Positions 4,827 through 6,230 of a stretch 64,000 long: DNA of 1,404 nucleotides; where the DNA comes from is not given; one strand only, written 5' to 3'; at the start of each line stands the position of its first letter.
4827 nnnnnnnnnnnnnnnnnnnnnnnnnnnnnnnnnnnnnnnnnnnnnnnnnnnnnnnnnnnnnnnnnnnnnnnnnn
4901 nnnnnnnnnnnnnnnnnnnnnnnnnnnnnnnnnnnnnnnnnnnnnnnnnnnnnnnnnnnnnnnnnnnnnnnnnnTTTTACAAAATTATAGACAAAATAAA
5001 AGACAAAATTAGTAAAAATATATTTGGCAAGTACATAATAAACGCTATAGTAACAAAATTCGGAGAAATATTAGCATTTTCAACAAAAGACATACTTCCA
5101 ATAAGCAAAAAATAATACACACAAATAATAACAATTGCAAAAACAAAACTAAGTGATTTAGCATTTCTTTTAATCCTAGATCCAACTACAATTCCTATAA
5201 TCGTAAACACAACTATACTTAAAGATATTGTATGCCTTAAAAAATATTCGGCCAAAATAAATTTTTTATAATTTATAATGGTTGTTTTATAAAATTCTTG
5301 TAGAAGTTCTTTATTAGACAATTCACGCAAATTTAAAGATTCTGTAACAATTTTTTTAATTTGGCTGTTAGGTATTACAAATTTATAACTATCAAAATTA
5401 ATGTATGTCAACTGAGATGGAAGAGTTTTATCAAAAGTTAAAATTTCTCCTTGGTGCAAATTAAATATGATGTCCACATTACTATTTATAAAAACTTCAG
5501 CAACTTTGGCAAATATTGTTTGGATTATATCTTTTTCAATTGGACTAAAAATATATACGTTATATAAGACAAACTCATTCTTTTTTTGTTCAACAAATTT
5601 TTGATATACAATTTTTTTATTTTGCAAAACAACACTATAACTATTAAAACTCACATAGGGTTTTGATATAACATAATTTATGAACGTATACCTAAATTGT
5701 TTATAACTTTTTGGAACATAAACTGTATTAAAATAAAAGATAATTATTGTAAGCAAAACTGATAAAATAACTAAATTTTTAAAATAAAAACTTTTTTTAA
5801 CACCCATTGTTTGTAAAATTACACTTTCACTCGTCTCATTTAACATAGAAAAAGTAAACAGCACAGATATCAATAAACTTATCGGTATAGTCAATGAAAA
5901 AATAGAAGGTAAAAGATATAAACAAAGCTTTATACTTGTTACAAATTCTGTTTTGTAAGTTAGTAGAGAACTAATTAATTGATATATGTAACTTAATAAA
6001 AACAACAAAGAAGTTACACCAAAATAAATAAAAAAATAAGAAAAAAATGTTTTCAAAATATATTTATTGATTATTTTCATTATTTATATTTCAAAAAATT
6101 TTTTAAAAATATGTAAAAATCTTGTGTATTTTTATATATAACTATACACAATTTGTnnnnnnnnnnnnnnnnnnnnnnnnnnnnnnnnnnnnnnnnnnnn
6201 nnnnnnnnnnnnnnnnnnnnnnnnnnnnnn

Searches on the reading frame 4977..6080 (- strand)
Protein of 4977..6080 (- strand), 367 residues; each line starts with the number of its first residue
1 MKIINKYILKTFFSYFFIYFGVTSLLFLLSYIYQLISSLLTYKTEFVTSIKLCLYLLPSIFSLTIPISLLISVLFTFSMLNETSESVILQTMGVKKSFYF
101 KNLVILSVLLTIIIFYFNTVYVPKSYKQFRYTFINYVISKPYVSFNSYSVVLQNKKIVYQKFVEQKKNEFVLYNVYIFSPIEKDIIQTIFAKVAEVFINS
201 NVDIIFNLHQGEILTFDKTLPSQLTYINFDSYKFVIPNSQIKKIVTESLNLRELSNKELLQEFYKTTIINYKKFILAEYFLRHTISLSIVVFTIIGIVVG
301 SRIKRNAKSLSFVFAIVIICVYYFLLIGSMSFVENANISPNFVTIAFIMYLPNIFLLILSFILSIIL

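Call 46: search_protein_families(library=pfam, proteins=[window:4977-6080:-], max_evalue=0.0001)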
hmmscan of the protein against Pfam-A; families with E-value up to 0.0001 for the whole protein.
window:4977-6080:- (367 aa): 1 family
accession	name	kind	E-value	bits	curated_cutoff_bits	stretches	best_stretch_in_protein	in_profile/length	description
PF03739.19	LptF_LptG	-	1.4e-51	176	27.9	1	6-364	1-351/353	Lipopolysaccharide export system permease LptF/LptG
